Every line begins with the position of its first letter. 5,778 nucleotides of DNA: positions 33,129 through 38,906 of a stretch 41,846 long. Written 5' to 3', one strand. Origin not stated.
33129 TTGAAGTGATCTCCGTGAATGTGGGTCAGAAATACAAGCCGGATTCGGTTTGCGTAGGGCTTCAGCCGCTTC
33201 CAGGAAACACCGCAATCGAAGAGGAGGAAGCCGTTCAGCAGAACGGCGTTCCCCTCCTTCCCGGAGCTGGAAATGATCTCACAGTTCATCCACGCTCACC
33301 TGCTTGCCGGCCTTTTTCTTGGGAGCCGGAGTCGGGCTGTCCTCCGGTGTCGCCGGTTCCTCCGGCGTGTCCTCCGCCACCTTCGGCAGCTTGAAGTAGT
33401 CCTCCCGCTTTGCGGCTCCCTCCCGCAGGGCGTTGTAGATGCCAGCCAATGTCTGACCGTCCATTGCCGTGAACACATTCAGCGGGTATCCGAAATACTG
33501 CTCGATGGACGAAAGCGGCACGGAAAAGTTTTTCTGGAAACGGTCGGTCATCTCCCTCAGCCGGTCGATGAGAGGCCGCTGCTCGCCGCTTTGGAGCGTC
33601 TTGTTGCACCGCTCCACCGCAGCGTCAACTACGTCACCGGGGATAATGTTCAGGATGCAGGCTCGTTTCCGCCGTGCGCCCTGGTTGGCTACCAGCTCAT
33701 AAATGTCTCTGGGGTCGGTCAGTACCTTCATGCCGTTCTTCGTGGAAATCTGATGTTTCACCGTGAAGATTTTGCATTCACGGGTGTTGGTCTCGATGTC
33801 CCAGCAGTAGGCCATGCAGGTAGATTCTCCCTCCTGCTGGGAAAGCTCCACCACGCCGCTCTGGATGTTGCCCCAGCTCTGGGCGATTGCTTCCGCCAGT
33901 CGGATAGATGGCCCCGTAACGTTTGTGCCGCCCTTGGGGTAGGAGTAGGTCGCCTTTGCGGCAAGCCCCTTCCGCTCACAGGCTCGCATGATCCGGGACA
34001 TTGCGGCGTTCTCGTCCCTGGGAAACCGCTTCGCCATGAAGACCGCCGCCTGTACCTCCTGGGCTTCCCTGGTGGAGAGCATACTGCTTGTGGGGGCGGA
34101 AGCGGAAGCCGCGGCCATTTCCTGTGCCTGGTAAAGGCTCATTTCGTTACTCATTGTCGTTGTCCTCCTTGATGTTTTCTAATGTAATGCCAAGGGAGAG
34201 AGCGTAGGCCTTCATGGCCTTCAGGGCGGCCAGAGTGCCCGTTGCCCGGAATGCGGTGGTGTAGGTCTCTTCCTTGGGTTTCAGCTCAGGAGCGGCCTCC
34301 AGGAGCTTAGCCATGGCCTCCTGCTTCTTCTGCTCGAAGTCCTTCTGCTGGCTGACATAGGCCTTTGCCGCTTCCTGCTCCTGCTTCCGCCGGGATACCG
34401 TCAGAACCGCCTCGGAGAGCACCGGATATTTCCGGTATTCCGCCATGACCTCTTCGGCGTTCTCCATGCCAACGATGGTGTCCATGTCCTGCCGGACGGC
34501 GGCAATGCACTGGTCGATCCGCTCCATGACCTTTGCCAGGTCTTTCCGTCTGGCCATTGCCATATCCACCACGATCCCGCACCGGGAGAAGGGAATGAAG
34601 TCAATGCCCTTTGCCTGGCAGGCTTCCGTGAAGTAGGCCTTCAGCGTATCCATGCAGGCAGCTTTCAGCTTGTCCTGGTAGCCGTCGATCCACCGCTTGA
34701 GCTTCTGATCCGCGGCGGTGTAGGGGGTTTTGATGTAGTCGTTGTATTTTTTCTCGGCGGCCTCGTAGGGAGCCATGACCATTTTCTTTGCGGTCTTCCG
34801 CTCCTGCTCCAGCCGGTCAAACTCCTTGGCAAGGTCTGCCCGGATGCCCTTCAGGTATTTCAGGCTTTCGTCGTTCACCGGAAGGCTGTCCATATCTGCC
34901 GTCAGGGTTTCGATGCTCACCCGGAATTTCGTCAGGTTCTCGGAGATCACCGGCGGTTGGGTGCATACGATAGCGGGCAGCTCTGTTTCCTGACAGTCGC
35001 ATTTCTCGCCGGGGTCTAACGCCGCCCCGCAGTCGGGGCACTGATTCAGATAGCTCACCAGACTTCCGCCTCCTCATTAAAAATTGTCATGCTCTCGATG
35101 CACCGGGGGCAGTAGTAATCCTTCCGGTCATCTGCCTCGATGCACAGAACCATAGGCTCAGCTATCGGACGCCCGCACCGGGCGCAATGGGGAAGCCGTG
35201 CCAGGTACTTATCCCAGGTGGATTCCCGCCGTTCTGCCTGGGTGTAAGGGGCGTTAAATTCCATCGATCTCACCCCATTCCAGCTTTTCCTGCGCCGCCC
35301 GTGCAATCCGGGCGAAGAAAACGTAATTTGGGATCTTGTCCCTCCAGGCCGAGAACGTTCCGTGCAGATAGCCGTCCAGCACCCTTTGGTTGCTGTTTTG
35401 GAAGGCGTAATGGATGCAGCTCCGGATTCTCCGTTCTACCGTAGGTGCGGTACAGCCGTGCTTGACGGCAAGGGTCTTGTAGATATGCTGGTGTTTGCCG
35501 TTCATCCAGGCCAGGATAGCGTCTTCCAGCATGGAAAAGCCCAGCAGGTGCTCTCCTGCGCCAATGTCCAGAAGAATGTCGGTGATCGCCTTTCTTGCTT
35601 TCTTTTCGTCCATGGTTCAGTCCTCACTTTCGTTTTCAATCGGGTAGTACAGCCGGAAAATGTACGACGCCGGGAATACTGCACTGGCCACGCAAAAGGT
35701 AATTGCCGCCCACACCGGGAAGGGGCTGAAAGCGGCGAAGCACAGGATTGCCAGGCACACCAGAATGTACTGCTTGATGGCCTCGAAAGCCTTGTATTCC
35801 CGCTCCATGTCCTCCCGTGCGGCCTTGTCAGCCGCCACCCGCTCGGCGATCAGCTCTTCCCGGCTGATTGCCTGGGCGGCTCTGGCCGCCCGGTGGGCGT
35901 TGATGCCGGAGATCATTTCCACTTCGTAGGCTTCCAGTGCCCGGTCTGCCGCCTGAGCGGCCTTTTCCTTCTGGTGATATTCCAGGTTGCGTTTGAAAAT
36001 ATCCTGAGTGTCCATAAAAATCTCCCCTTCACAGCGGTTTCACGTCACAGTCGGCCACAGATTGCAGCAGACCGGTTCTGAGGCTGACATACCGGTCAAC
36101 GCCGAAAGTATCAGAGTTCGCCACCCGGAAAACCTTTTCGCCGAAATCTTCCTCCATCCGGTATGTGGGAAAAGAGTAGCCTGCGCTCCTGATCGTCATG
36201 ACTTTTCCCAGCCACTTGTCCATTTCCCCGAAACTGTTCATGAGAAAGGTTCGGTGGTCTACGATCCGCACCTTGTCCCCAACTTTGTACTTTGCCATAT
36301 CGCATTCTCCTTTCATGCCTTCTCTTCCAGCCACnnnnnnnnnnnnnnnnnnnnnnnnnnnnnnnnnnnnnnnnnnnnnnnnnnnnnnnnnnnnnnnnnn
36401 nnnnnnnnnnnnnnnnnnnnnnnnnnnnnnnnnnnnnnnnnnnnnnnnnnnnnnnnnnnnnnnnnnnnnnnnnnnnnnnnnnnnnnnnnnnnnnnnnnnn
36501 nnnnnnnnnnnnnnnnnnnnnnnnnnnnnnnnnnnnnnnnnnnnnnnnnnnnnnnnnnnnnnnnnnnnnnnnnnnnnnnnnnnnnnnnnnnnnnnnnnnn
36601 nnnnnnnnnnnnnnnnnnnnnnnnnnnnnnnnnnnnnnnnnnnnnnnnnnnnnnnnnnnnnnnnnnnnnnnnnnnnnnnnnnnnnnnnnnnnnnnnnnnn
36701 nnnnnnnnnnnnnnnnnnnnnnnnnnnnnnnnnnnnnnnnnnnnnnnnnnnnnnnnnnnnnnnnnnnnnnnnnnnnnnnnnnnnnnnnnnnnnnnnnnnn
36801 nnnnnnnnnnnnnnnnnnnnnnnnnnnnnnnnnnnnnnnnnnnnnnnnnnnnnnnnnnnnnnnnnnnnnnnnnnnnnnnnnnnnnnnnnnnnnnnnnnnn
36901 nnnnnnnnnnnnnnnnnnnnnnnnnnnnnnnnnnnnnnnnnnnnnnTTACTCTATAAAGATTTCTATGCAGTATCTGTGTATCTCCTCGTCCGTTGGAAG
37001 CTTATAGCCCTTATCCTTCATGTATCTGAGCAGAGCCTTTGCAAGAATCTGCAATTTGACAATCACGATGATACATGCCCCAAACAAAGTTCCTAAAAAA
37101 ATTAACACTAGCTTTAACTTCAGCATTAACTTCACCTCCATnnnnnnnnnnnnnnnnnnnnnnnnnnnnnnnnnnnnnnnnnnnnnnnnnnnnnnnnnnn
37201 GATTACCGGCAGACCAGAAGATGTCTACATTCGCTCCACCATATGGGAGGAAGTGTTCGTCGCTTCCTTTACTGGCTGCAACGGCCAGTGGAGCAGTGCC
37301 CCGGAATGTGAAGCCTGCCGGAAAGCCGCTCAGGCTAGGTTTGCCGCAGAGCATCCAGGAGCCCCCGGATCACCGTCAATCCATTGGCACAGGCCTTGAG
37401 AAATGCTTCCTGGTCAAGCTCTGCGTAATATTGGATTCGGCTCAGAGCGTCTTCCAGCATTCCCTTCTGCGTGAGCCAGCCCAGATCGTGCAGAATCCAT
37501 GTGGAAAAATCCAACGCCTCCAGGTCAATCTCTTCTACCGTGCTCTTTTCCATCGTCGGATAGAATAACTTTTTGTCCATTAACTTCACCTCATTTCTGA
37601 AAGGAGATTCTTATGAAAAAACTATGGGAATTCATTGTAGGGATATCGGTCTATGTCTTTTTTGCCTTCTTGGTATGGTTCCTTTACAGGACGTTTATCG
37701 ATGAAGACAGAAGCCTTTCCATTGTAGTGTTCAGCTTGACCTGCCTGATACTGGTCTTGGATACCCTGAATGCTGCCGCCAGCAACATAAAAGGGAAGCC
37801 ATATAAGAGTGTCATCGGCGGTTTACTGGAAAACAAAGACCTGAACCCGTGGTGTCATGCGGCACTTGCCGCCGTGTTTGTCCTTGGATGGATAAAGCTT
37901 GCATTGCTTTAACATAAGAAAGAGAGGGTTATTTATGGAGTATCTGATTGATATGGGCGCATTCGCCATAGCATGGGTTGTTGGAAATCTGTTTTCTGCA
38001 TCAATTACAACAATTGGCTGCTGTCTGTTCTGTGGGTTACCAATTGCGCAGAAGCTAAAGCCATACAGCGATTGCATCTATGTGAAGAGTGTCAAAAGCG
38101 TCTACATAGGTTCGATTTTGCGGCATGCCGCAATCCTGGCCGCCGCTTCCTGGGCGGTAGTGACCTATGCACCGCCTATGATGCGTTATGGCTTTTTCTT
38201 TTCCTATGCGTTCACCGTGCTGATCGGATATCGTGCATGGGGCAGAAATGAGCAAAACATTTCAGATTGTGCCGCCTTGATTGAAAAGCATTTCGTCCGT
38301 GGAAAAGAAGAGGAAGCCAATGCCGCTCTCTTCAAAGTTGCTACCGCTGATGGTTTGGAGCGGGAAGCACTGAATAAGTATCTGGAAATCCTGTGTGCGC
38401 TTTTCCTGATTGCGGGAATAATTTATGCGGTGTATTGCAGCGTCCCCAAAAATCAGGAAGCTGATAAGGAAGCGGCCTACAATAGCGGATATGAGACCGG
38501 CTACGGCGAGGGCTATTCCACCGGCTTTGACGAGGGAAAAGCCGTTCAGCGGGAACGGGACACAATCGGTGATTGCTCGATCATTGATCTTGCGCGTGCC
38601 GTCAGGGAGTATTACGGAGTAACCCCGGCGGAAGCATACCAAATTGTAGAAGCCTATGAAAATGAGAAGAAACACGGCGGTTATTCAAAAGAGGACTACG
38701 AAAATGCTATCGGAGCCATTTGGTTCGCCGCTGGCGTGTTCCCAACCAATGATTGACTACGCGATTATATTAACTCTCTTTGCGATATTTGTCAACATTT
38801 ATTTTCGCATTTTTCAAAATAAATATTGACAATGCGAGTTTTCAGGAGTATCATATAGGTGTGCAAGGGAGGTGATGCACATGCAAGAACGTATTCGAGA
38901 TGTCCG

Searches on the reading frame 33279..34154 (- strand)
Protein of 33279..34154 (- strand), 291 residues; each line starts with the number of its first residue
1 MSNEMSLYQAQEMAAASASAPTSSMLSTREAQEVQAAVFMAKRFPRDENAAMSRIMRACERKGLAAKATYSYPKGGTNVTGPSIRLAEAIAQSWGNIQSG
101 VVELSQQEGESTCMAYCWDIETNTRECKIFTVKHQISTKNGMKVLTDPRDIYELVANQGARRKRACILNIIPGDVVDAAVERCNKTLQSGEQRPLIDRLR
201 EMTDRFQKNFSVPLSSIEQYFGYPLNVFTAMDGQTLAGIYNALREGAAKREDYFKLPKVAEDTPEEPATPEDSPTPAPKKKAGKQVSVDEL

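Call 54: search_protein_families(library=phrogs, proteins=[window:33279-34154:-], max_evalue=0.001)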
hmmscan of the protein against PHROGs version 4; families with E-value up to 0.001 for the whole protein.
window:33279-34154:- (291 aa): 1 family
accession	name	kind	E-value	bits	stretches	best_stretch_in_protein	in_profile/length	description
phrog_3657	-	unknown function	2.8e-103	345.9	1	6-273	6-272/289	-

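Call 57: find_related_loci(query=window:33279-34154:-, collection=genome_contigs, flank=7000)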
Query window:33279-34154:- (291 aa) in genome_contigs; peptide patterns used: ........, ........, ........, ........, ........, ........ (x = any residue, [..] = any of these).
231 stretches matched a pattern; 160 encode a relative of the query (tblastn E <= 1e-3); the best 80 are kept; 80 distinct loci.
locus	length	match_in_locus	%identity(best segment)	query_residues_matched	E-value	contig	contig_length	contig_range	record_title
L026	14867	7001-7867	74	4-291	7e-145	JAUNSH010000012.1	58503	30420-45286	MAG: Eubacteriales bacterium isolate S4M_St_6 NODE_159_length_58503_cov_13.498409, whole genome shotgun sequence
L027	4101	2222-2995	69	2-259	3e-122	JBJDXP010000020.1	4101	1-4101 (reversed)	MAG: Candidatus Limivicinus sp. isolate LOHA37_bin.003 NODE_12475_length_4101_cov_30.036826, whole genome shotgun sequen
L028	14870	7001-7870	56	3-291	6e-102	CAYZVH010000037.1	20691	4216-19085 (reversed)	MAG TPA_asm: uncultured Bacteroides sp. isolate binchicken_co323_390 genome assembly, contig: NODE_2459_length_20691_cov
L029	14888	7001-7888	54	1-287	8e-102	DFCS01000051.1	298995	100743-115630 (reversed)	MAG TPA_asm: Hungatella sp. UBA3048 UBA3048_contig_287, whole genome shotgun sequence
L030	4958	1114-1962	53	1-291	1e-101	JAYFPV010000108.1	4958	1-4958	MAG: Lawsonibacter sp. isolate CA_137_R1 c_CA_000000018096, whole genome shotgun sequence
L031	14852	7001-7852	52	1-289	8e-99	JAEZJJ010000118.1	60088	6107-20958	MAG: Bacillota bacterium isolate OH_CDB_233 k127_2075563, whole genome shotgun sequence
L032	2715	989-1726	59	23-267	7e-100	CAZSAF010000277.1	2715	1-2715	MAG TPA_asm: uncultured Lachnospiraceae bacterium isolate SRP141132_co8_9 genome assembly, contig: NODE_29715_length_271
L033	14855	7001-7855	53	1-283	2e-96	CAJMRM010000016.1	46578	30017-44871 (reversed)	TPA_asm: uncultured bacterium isolate ERR3160556-bin.6 genome assembly, contig: NODE_574_length_46578_cov_9.454506, whol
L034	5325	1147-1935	54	14-273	1e-96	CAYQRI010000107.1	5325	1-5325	MAG TPA_asm: uncultured Ruminiclostridium sp. isolate SRP335695_co1_92 genome assembly, contig: NODE_7435_length_5325_co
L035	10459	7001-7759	55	1-256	4e-96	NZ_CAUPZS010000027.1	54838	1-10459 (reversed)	MAG: uncultured Clostridium sp. isolate ERR9969075_bin.7_MetaWRAP_v1.3_MAG ERZ21615759.130, whole genome shotgun sequenc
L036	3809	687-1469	56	1-262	1e-96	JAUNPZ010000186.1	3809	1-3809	MAG: Lachnospiraceae bacterium isolate S36M_St_66 NODE_12281_length_3809_cov_34.233085, whole genome shotgun sequence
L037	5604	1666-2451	55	3-261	2e-95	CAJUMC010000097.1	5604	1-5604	MAG TPA_asm: uncultured Lachnospiraceae bacterium isolate MGBC143118 genome assembly, contig: MGBC143118.97, whole genom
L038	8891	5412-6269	53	3-285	2e-95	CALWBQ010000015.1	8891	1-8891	MAG: uncultured Lachnospiraceae bacterium isolate E0_RM__bin152 genome assembly, contig: E0_RM__k127_597223, whole genom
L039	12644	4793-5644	53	1-289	2e-95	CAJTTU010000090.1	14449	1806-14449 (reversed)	MAG TPA_asm: uncultured Lachnospiraceae bacterium isolate MGBC113244 genome assembly, contig: MGBC113244.90, whole genom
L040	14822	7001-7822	53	6-282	8e-95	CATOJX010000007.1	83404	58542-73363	MAG TPA_asm: uncultured Lachnospiraceae bacterium isolate MGG29070_1680015493 genome assembly, contig: SRR9205165_216, w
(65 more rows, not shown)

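Call 64: search_protein_families(library=pfam, proteins=[window:33279-34154:-], max_evalue=0.01)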
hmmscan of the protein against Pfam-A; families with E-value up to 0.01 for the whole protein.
window:33279-34154:- (291 aa): 0 families

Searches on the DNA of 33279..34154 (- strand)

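Call 71: search_rna_families(sources=[L069, L033, L026], threshold=gathering)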
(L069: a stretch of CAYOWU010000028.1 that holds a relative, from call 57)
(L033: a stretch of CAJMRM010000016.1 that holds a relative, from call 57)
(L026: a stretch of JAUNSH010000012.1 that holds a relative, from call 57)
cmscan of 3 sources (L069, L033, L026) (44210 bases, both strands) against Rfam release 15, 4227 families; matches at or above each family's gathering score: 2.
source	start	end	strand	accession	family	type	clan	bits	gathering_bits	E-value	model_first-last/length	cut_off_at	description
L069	4006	4166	-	RF02986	FuFi-1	Gene; sRNA;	-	95.3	59.6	2e-19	1-175/175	no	FuFi-1 RNA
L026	3144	3218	+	RF00005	tRNA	Gene; tRNA;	CL00001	45.7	29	1e-06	1-71/71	no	tRNA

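Call 76: search_dna_similar(query=L069:3960-4400:+, collection=phages, mode=distant, max_evalue=0.001, max_rows=20)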
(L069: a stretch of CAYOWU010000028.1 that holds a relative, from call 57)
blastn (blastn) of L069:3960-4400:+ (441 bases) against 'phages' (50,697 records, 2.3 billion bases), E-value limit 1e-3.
No match.

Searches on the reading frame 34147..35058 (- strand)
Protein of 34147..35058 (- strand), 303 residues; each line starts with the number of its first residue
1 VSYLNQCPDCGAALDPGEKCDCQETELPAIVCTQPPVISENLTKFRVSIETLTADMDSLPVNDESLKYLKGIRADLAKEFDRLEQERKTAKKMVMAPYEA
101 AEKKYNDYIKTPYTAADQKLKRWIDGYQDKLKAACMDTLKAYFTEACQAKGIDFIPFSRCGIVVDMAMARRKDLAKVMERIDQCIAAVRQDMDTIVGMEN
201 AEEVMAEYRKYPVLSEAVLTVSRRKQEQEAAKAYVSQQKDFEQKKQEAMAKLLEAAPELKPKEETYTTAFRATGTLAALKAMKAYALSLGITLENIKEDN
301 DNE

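Call 54: search_protein_families(library=phrogs, proteins=[window:34147-35058:-], max_evalue=0.001)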
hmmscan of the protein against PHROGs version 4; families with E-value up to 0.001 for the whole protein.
window:34147-35058:- (303 aa): 2 families
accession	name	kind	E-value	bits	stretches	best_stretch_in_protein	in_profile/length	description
phrog_674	-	unknown function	4.1e-30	106.2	1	30-296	14-311/312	-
phrog_77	-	DNA, RNA and nucleotide metabolism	2.7e-05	23.9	1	5-260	628-797/967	SbcC-like subunit of palindrome specific endonuclease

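Call 64: search_protein_families(library=pfam, proteins=[window:34147-35058:-], max_evalue=0.01)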
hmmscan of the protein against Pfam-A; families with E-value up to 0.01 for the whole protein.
window:34147-35058:- (303 aa): 3 families
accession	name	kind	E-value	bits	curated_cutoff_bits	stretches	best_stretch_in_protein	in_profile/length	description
PF07083.16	DUF1351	-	1.6e-09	38.3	27.8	1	31-221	4-188/210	Protein of unknown function (DUF1351)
PF12977.12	DUF3861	-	0.0036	17.9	27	0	166-216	25-76/90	Domain of Unknown Function with PDB structure (DUF3861)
PF05843.20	Suf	-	0.0065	15.5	24.7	1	45-110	115-181/532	Suppressor of forked protein (Suf)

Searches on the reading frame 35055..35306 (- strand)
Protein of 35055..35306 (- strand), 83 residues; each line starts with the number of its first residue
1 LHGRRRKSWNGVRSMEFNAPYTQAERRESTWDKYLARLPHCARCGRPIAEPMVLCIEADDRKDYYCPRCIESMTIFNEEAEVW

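Call 64: search_protein_families(library=pfam, proteins=[window:35055-35306:-], max_evalue=0.01)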
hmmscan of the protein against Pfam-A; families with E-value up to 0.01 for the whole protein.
window:35055-35306:- (83 aa): 2 families
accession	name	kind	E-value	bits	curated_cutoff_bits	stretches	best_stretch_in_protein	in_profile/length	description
PF06827.20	zf-FPG_IleRS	-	5.8e-05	23.3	21.3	1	56-70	14-28/30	Zinc finger found in FPG and IleRS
PF18912.6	DZR_2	-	0.0015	18.8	27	0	36-51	34-49/56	Double zinc ribbon domain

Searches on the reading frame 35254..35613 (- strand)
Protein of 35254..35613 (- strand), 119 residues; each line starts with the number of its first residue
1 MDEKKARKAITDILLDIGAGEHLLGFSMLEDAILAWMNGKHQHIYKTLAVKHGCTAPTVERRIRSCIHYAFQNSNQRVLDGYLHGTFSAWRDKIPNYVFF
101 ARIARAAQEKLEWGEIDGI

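Call 54: search_protein_families(library=phrogs, proteins=[window:35254-35613:-], max_evalue=0.001)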
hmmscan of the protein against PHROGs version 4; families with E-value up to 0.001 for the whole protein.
window:35254-35613:- (119 aa): 2 families
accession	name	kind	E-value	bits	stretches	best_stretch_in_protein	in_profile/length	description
phrog_24603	-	unknown function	2.9e-06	28.5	1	8-81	3-82/111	-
phrog_37855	-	unknown function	4.9e-05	23.5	1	8-105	162-265/278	-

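Call 64: search_protein_families(library=pfam, proteins=[window:35254-35613:-], max_evalue=0.01)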
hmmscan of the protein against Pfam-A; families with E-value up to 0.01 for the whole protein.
window:35254-35613:- (119 aa): 1 family
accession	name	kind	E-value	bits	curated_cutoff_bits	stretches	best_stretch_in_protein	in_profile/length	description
PF08769.17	Spo0A_C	-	8.5e-14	51.9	25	1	10-105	1-102/104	Sporulation initiation factor Spo0A C terminal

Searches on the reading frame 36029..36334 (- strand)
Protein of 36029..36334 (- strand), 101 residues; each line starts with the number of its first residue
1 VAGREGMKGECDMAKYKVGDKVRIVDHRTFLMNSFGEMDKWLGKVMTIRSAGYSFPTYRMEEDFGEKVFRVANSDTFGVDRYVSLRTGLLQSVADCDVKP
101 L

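Call 18: search_protein_families(library=pfam, proteins=[window:36029-36334:-], max_evalue=0.01)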
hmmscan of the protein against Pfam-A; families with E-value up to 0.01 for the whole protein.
window:36029-36334:- (101 aa): 0 families

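Call 19: search_protein_families(library=phrogs, proteins=[window:36029-36334:-], max_evalue=0.01)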
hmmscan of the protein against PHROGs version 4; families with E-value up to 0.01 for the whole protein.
window:36029-36334:- (101 aa): 2 families
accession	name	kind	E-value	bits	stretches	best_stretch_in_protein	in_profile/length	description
phrog_13152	-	unknown function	0.00051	21.1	1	10-29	3-22/171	-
phrog_10201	-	unknown function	0.0018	19.2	1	13-64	2-46/65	-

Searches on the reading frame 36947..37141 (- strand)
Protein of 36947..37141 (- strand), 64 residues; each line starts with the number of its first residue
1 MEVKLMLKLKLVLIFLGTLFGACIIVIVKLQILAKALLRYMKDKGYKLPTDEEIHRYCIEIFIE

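Call 18: search_protein_families(library=pfam, proteins=[window:36947-37141:-], max_evalue=0.01)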
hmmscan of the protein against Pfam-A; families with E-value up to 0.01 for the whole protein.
window:36947-37141:- (64 aa): 0 families

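Call 19: search_protein_families(library=phrogs, proteins=[window:36947-37141:-], max_evalue=0.01)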
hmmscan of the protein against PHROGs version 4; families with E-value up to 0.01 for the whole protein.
window:36947-37141:- (64 aa): 1 family
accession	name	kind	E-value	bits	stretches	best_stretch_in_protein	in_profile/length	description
phrog_28456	-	unknown function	0.0011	20.4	1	29-62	36-68/78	-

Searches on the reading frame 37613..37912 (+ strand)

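Call 18: search_protein_families(library=pfam, proteins=[window:37613-37912:+], max_evalue=0.01)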
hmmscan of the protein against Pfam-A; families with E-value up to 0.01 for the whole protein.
window:37613-37912:+ (99 aa): 2 families
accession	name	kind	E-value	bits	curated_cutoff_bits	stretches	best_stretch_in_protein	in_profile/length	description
PF13491.11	FtsK_4TM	-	0.0011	19.2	23.1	1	6-71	59-125/171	4TM region of DNA translocase FtsK/SpoIIIE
PF01284.28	MARVEL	-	0.0015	19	32.8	1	6-92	40-123/135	Membrane-associating domain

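Call 19: search_protein_families(library=phrogs, proteins=[window:37613-37912:+], max_evalue=0.01)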
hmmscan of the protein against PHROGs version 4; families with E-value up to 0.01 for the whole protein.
window:37613-37912:+ (99 aa): 0 families

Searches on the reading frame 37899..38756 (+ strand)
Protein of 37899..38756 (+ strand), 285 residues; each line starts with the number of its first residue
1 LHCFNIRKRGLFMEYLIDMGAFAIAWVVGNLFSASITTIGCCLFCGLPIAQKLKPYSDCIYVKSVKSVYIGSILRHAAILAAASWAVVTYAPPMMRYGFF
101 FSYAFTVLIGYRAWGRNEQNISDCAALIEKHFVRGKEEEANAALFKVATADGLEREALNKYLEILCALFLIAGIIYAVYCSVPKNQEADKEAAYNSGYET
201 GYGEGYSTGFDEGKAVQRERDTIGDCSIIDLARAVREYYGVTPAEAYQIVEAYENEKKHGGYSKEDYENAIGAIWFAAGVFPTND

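Call 18: search_protein_families(library=pfam, proteins=[window:37899-38756:+], max_evalue=0.01)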
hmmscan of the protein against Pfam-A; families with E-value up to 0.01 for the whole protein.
window:37899-38756:+ (285 aa): 0 families

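Call 19: search_protein_families(library=phrogs, proteins=[window:37899-38756:+], max_evalue=0.01)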
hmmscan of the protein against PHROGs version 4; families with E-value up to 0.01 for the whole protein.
window:37899-38756:+ (285 aa): 1 family
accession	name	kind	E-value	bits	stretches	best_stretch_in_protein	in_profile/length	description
phrog_22463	-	unknown function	0.0098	17.2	0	189-220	4-35/117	-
